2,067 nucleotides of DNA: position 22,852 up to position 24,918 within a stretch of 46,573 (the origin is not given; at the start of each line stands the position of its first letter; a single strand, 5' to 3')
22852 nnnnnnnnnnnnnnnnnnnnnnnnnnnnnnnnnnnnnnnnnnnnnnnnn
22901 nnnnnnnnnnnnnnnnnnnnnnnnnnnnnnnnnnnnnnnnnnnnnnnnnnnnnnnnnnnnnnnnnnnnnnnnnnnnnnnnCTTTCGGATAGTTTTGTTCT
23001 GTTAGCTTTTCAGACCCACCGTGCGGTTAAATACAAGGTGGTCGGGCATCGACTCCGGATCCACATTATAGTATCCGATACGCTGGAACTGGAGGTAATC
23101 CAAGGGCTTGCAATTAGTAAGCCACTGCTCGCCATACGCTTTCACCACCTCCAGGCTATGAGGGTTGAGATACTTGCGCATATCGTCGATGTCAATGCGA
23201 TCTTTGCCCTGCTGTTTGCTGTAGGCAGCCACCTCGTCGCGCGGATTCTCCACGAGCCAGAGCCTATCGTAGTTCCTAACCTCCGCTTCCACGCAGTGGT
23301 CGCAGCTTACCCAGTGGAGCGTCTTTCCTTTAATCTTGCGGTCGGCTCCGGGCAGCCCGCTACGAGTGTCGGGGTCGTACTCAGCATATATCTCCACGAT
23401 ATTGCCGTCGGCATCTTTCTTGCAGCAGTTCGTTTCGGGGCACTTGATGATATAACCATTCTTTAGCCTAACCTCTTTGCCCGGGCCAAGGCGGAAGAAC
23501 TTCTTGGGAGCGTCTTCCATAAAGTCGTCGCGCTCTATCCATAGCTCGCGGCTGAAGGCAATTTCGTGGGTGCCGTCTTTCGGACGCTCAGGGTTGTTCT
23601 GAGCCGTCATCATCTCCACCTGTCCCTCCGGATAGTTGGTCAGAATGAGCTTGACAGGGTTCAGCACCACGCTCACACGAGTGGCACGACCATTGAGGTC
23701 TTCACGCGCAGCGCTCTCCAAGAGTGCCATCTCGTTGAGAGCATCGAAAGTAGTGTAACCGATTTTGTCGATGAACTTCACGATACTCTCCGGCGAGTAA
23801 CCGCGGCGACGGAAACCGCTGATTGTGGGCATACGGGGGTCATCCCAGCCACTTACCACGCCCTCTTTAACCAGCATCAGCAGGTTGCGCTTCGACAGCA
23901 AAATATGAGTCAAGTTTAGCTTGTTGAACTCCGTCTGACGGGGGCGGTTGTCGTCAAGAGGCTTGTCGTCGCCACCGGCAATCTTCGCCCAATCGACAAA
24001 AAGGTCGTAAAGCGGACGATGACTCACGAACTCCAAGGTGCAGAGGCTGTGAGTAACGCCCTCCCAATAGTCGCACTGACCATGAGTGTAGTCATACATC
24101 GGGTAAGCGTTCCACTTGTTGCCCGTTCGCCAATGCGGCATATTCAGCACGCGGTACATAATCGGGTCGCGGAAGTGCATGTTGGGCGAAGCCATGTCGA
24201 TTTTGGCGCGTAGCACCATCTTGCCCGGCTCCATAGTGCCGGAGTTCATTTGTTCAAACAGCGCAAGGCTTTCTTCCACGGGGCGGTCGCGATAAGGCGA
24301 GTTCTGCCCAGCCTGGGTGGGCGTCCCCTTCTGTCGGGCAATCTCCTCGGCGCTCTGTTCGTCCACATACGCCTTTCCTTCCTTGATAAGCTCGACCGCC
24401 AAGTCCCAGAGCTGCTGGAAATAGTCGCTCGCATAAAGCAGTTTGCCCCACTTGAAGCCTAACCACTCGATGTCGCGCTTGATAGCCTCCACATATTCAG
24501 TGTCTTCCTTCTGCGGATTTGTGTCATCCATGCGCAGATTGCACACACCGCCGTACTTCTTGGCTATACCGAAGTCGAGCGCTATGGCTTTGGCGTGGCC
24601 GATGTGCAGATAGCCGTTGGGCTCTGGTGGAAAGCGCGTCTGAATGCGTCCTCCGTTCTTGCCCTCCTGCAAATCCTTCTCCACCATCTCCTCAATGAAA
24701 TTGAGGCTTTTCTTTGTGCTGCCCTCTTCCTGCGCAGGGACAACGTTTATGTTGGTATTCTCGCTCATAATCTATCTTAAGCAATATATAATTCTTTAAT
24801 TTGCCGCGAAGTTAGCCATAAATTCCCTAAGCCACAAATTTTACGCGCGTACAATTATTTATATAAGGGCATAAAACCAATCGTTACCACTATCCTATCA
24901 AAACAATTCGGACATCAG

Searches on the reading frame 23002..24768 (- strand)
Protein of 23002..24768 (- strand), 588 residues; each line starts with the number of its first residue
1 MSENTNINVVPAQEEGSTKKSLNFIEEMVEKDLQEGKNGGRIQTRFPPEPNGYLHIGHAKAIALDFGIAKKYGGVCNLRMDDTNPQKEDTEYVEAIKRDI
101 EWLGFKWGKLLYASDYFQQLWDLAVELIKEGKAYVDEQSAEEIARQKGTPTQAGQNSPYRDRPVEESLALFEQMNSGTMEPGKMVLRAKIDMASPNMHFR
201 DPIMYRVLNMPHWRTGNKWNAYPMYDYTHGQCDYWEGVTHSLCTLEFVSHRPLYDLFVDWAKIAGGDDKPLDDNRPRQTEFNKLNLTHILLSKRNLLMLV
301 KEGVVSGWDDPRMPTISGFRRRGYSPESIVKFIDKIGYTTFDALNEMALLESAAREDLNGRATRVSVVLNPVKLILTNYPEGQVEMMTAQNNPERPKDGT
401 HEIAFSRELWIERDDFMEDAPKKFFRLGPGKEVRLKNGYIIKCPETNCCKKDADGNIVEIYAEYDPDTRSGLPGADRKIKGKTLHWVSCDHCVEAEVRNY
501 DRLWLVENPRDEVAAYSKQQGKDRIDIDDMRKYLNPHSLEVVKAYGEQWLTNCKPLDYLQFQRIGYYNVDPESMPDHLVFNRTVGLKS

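Call 78: find_encoding_contigs(protein=window:23002-24768:-, flank=10000, max_places=10)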
Protein window:23002-24768:- (588 aa): 2 contigs read that carry it; 1 place shown.
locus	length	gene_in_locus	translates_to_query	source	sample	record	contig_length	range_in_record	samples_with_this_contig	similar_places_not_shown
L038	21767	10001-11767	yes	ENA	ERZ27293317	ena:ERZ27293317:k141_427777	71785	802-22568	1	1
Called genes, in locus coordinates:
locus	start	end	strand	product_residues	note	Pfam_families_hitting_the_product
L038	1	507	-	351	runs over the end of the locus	PF01757:Acyl_transf_3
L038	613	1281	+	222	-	PF01557:FAA_hydrolase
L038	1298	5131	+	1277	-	PF01364:Peptidase_C25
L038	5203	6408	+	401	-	PF19572:PorV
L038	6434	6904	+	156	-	PF02542:YgbB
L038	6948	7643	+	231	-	PF00230:MIP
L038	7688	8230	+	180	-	PF02915:Rubrerythrin, PF21349:RUBY_RBDX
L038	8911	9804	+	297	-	PF03781:FGE-sulfatase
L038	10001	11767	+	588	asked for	PF00749:tRNA-synt_1c, PF03950:tRNA-synt_1c_C, PF20974:tRNA-synt_1c_C2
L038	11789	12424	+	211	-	PF09335:VTT_dom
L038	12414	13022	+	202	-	PF03193:RsgA_GTPase (faint), PF00350:Dynamin_N (faint), PF01926:MMR_HSR1, PF02421:FeoB_N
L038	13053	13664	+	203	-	PF21176:RecR_HhH, PF02132:RecR_ZnF, PF01751:Toprim (weak), PF13662:Toprim_4, PF21175:RecR_C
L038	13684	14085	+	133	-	-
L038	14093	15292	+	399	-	PF00535:Glycos_transf_2, PF10111:Glyco_tranf_2_2, PF13641:Glyco_tranf_2_3, PF13712:Glyco_tranf_2_5 (weak), PF13632:Glyco_trans_2_3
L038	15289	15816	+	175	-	PF13302:Acetyltransf_3, PF13420:Acetyltransf_4 (weak), PF00583:Acetyltransf_1, PF13508:Acetyltransf_7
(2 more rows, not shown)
